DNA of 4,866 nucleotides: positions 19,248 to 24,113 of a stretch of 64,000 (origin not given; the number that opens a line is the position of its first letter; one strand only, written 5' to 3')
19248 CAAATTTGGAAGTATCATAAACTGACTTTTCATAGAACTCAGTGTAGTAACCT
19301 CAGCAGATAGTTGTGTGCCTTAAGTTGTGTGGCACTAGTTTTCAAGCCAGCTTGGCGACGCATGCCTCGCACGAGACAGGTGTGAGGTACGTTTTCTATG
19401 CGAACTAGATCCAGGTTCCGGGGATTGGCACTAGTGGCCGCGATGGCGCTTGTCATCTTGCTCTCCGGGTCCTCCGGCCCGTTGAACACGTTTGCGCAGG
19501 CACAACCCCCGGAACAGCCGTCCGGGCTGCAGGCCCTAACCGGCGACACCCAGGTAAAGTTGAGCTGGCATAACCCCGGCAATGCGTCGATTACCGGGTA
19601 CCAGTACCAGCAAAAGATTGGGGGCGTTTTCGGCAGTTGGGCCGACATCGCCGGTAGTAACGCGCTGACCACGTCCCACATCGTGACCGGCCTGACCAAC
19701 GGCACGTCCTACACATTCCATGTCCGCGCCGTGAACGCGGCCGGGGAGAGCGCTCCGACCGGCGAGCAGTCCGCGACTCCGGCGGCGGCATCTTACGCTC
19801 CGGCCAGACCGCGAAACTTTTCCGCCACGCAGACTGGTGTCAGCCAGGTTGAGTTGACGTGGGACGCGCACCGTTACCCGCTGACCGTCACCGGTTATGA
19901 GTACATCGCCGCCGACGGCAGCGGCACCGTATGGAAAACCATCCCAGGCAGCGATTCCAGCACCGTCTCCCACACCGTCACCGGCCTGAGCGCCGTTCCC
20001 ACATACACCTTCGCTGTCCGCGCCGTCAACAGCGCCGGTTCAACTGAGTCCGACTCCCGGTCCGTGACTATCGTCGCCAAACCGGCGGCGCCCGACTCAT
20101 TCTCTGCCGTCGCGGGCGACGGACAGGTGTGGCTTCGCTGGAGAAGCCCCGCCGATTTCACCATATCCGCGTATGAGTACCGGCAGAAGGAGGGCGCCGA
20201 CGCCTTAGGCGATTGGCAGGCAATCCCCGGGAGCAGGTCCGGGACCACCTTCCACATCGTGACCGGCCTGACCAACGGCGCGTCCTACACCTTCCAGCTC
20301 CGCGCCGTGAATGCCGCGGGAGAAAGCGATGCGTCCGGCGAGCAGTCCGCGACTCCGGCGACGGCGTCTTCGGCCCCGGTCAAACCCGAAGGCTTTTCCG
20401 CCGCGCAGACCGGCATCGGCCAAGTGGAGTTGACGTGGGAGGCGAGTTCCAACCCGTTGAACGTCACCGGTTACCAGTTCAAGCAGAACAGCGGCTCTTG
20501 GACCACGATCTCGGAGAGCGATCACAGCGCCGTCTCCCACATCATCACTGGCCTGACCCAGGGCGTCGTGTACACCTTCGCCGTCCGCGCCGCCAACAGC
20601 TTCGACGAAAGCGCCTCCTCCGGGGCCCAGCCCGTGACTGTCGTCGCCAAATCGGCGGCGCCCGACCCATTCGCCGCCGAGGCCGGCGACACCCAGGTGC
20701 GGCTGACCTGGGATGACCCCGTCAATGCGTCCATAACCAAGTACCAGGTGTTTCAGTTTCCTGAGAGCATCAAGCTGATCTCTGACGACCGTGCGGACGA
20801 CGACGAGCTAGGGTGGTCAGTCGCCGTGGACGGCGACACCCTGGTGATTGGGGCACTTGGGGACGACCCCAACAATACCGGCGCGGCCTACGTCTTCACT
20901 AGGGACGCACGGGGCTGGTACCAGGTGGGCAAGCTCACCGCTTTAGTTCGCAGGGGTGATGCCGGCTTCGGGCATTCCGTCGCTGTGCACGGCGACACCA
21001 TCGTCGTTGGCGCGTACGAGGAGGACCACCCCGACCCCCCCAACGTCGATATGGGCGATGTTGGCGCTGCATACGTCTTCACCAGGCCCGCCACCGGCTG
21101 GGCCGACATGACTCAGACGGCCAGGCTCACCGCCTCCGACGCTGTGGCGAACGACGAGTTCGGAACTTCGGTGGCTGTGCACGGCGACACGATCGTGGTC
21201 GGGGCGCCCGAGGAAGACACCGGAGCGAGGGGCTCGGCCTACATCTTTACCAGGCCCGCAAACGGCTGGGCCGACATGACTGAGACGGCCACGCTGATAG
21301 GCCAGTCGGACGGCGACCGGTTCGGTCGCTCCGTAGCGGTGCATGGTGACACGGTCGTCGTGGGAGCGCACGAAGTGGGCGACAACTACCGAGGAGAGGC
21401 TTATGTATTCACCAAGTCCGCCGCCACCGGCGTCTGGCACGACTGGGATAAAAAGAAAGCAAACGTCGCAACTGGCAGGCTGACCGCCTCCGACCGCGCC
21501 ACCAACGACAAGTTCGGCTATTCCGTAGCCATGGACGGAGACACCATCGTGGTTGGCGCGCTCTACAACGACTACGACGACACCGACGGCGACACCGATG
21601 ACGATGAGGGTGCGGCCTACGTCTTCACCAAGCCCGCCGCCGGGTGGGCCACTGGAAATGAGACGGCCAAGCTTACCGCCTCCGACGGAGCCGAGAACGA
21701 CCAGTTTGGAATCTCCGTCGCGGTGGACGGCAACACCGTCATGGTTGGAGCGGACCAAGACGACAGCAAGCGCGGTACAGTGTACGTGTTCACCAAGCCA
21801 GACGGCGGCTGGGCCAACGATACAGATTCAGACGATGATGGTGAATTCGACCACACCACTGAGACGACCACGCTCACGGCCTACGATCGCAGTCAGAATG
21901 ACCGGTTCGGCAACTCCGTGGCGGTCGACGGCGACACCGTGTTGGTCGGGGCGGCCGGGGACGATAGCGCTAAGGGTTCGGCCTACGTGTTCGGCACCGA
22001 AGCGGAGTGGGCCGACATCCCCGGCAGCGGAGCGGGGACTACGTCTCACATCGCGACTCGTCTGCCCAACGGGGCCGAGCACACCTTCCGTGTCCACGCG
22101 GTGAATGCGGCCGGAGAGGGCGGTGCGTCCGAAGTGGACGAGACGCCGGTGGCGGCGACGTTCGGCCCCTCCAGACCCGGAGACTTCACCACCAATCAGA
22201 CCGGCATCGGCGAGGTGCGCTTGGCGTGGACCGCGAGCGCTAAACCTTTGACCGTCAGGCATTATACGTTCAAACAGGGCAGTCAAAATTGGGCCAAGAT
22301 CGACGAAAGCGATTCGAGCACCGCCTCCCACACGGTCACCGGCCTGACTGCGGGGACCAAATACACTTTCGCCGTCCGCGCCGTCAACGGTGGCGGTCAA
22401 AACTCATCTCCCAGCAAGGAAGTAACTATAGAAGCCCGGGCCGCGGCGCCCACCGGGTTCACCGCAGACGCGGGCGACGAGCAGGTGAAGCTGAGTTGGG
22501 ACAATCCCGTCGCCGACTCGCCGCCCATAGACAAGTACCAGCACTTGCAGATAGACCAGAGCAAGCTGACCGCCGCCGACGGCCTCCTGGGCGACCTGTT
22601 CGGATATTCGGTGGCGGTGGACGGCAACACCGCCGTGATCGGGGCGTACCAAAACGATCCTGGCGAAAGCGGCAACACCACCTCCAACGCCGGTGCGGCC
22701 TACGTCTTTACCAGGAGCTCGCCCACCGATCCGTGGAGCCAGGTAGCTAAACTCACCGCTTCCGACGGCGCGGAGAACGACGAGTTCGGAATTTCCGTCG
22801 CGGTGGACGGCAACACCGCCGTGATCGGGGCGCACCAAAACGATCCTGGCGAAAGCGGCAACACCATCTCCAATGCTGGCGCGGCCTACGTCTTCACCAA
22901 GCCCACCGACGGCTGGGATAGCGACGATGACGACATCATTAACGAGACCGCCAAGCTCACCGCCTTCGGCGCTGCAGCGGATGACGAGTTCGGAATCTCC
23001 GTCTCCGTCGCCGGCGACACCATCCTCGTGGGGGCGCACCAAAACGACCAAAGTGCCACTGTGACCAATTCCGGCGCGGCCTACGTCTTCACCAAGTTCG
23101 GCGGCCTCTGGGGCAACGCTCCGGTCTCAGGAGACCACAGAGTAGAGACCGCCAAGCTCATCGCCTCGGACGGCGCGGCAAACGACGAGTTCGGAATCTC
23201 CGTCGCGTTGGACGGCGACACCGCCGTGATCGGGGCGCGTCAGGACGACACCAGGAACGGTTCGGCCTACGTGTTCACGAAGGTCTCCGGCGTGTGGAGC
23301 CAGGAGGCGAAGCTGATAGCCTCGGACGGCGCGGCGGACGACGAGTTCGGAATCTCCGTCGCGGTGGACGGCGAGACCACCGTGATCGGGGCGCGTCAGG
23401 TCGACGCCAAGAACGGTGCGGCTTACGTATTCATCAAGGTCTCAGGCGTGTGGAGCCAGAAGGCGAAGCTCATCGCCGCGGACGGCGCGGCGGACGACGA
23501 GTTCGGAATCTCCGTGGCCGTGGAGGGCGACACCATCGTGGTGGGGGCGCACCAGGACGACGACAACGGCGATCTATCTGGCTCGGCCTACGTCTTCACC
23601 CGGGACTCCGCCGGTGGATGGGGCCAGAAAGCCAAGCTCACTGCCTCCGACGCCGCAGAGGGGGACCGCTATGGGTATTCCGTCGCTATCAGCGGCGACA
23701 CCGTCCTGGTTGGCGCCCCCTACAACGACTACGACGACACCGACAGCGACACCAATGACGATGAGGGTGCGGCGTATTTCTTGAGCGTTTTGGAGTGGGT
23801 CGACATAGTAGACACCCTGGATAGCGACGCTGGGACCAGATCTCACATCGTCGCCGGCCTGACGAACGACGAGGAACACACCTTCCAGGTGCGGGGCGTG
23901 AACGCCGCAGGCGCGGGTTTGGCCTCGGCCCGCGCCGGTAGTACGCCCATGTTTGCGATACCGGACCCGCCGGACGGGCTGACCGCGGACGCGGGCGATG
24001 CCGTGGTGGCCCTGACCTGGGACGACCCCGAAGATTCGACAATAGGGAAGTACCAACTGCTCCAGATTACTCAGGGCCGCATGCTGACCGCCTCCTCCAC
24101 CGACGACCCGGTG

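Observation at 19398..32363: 4321-aa protein with six perfectly regular seven-blade FG-GAP-like propellers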

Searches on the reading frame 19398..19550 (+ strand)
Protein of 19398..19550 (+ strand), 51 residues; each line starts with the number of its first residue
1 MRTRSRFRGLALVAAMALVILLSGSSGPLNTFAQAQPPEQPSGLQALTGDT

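Call 50: search_protein_families(library=ncbifam, proteins=[window:19398-19550:+], max_evalue=10)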
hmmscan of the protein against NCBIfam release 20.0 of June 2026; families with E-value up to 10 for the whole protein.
window:19398-19550:+ (51 aa): 0 families

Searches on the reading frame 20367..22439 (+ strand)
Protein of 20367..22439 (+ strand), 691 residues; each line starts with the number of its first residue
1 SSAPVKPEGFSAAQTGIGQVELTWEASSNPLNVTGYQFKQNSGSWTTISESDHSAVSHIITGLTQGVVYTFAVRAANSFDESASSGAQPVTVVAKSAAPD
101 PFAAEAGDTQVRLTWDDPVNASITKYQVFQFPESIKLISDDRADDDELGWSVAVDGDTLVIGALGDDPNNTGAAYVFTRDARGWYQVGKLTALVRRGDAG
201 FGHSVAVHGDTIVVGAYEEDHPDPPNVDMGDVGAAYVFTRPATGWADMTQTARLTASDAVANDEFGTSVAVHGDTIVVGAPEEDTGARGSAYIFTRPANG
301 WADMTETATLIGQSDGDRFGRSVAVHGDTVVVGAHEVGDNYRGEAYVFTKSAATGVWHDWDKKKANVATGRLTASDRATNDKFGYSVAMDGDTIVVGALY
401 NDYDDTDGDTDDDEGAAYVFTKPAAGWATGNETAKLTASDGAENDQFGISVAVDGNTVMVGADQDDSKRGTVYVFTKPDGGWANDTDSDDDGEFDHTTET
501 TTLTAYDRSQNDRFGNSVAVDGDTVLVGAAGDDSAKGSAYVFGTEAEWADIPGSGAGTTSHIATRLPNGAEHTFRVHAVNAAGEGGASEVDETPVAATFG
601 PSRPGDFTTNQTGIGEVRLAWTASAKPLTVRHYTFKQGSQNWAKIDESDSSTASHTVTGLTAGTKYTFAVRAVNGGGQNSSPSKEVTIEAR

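Call 84: predict_structure(alignment_id=A2)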
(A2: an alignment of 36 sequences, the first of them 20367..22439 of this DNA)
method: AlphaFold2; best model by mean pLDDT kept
length: 691 residues; sequences in the alignment: 36
mean_pLDDT: 85.1   pTM: 0.72
mean pLDDT of the five models: 85.1, 84.7, 84.7, 82.6, 82.3
residues with pLDDT >= 90: 323; 70-90: 263; 50-70: 94; < 50: 11
segments of 3 or more residues with pLDDT < 50: 597-602
pLDDT, mean of each block of 10 residues (from residue 1): 60 77 80 85 90 89 79 85 78 78 84 83 84 84 96 98 90 96 91 88 98 95 71 95 94 92 95 97 79 94 89 88 97 92 94 79 67 90 97 96 60 86 90 90 87 96 90 90 63 65 89 97 96 96 80 90 76 82 73 58 69 87 64 86 87 89 89 69 79 74
secondary structure, 60 per line:
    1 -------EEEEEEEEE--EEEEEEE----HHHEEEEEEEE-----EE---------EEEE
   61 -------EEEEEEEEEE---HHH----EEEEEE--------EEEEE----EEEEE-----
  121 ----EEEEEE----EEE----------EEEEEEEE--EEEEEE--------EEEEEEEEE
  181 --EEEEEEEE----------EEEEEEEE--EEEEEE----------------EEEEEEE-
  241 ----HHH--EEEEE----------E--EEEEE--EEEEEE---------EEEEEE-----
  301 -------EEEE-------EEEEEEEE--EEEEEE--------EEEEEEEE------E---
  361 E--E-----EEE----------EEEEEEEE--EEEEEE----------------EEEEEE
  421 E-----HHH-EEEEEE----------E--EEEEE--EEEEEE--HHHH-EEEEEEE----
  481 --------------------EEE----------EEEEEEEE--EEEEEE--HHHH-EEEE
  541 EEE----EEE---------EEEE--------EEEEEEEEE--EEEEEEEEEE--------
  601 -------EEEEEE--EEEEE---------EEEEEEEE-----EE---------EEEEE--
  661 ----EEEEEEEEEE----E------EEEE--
elements in order (helices of 4 or more, strands of 3 or more residues): E8-16 E19-25 E33-40 E57-60 E68-77 E88-93 E102-106 E111-115 E125-130 E135-137 E148-155 E158-163 E172-180 E183-190 E201-208 E211-216 E233-239 E250-254 E268-272 E275-280 E290-295 E308-311 E319-326 E329-334 E343-350 E370-372 E383-390 E393-398 E415-421 E431-436 E450-454 E457-462 H465-468 E470-476 E501-503 E514-521 E524-529 H532-535 E537-543 E548-550 E560-563 E572-580 E583-592 E608-613 E616-620 E630-637 E654-658 E665-674 E686-689

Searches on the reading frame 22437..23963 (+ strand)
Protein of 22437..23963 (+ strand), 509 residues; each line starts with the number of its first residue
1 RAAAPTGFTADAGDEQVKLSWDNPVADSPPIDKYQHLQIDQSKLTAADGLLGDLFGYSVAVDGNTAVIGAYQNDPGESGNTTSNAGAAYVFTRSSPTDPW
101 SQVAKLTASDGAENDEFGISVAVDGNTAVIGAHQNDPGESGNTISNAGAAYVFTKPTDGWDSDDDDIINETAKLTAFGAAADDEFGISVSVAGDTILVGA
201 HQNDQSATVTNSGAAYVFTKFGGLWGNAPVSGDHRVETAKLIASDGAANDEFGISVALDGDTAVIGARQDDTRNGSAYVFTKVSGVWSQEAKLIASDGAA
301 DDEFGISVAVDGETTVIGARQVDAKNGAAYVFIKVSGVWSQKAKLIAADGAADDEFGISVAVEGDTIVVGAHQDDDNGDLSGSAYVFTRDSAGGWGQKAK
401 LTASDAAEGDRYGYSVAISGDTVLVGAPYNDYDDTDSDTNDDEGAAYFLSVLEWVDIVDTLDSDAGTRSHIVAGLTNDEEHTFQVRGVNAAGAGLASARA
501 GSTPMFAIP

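Call 29: search_solved_structures(query=window:22437-23963:+, max_evalue=0.01, show_alignments=1)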
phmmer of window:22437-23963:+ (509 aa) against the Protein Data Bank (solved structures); distinct sequences matched with E-value up to 0.01: 0.

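Call 42: predict_structure(alignment_id=A1)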
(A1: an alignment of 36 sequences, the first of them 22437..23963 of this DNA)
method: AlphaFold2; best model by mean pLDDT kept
length: 509 residues; sequences in the alignment: 36
mean_pLDDT: 86.8   pTM: 0.88
mean pLDDT of the five models: 86.8, 85.8, 85.0, 84.9, 84.1
residues with pLDDT >= 90: 330; 70-90: 96; 50-70: 57; < 50: 26
segments of 3 or more residues with pLDDT < 50: 229-231, 492-509
pLDDT, mean of each block of 10 residues (from residue 1): 58 78 71 82 92 95 98 73 87 92 94 95 98 88 90 94 77 92 97 98 96 96 69 69 97 98 98 96 97 97 98 98 94 98 95 96 98 93 96 92 91 97 96 64 91 74 62 76 76 39 34
secondary structure, 60 per line:
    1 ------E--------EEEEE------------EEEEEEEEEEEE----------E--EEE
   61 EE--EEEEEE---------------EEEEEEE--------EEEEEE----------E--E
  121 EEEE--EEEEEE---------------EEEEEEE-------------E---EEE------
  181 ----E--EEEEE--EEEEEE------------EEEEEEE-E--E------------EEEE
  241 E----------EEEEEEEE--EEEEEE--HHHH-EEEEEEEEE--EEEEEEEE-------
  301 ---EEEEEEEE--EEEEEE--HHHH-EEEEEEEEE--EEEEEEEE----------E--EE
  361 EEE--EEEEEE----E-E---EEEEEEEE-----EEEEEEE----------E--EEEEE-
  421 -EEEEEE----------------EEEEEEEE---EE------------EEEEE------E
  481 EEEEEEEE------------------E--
elements in order: E16-20 E33-44 E58-62 E65-70 E86-92 E101-106 E120-124 E127-132 E148-154 E172-174 E188-192 E195-200 E213-219 E237-241 E252-259 E262-267 H270-273 E275-283 E286-293 E304-311 E314-319 H322-325 E327-335 E338-345 E359-363 E366-371 E382-389 E395-401 E415-419 E422-427 E444-451 E469-473 E480-488

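Call 45: fold_search(model_id=the predicted structure, library=pdb)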
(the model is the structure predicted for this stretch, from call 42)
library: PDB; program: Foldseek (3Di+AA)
matches with E <= 10: 1175; with E <= 0.001: 522
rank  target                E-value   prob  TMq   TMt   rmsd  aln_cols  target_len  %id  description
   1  4irz_A                8.5e-19  1.00  0.58  0.51  10.0       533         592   18  Crystal structure of A4b7 headpiece complexed with Fab Natalizumab (released 2013-09-25)
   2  4wk2_A                7.6e-18  1.00  0.59  0.66   5.4       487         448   16  Metal Ion and Ligand Binding of Integrin (released 2014-12-03)
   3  3v4p_A                8.5e-18  1.00  0.58  0.52  11.0       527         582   18  crystal structure of a4b7 headpiece complexed with Fab ACT-1 (released 2012-01-11)
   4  7nxd_A                1.0e-17  1.00  0.58  0.34  11.3       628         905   14  Cryo-EM structure of human integrin alpha5beta1 in the half-bent conformation (released 2021-08-25)
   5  8xez_A                1.2e-17  1.00  0.59  0.34  10.3       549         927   16  Cryo-EM structure of integrin ITGAV/ITGB3 complex, conformation 5 (released 2024-12-18)
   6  4wk4_A                1.4e-17  1.00  0.57  0.64   6.4       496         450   16  Metal Ion and Ligand Binding of Integrin (released 2014-12-03)
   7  8w30_A                2.1e-17  1.00  0.59  0.52   9.9       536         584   17  Crystal structure of alpha-V beta-1 integrin headpiece in complex with TR01225179 (released 2025-01-01)
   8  3v4v_C                2.2e-17  1.00  0.56  0.50   6.1       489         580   18  crystal structure of a4b7 headpiece complexed with Fab ACT-1 and RO0505376 (released 2012-01-11)
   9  7nwl_A                2.2e-17  1.00  0.58  0.50  10.7       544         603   16  Cryo-EM structure of human integrin alpha5beta1 (open form) in complex with fibronectin and TS2/16 Fv-clasp (released 2021-06-02)
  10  4um9_A                3.6e-17  1.00  0.59  0.51  11.7       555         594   17  Crystal structure of alpha V beta 6 with peptide (released 2014-11-12)
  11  8ij5_E                4.7e-17  1.00  0.58  0.57   9.1       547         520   16  Cryo-EM structure of Integrin AVB3 (released 2024-02-28)
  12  9dia_A                5.8e-17  1.00  0.59  0.66   5.8       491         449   17  Cryo-EM structure of alpha5beta1 integrin in complex with NeoNectin candidate 2 (released 2025-06-18)
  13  3v4p_C                5.8e-17  1.00  0.59  0.52  10.8       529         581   18  crystal structure of a4b7 headpiece complexed with Fab ACT-1 (released 2012-01-11)
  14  4um8_A                6.9e-17  1.00  0.58  0.51  11.2       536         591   17  Crystal structure of alpha V beta 6 (released 2014-11-12)
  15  8xfo_A                6.9e-17  1.00  0.57  0.41  10.7       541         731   16  Cryo-EM structure of integrin ITGAV, ITGB3 and CYCLO (RGDFK) complex, conformation 2 (released 2024-12-18)
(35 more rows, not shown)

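Call 72: search_solved_structures(query=A1, max_evalue=0.01)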
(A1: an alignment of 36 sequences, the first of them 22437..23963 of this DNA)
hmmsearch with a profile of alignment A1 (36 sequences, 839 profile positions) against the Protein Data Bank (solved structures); distinct sequences matched with E-value up to 0.01: 12.
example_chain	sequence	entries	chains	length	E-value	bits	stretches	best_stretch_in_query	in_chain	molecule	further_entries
9t5z_A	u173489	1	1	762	8.8e-11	43.7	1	462-666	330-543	Integrin alpha-M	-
9rm9_A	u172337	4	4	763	5.8e-10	41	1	466-665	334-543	Isoform 2 of Integrin alpha-M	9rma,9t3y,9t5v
7p2d_A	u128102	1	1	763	5.8e-10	41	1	466-665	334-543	Isoform 2 of Integrin alpha-M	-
7usl_A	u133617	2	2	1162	6.3e-10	40.9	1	463-666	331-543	Integrin alpha-M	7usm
9t5w_A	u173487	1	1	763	6.7e-10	40.8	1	466-665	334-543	Isoform 2 of Integrin alpha-M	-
3k6s_A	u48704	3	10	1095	7.5e-08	34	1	96-225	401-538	Integrin alpha-X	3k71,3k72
5es4_A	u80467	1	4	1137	1e-07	33.6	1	96-225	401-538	Integrin alpha-X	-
4neh_A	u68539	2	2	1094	1.3e-07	33.3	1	96-225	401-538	Integrin alpha-X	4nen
3v4p_A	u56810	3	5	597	2.2e-07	32.5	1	305-526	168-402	Integrin alpha-4 | Integrin alpha4 subunit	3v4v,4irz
9p95_A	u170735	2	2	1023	6.9e-07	30.8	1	305-526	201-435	Integrin alpha-4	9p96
7ceb_A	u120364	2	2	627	1.4e-05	26.5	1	574-690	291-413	Integrin alpha-6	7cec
5e6r_A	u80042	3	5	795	3.4e-05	25.2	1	111-226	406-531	Integrin alpha-L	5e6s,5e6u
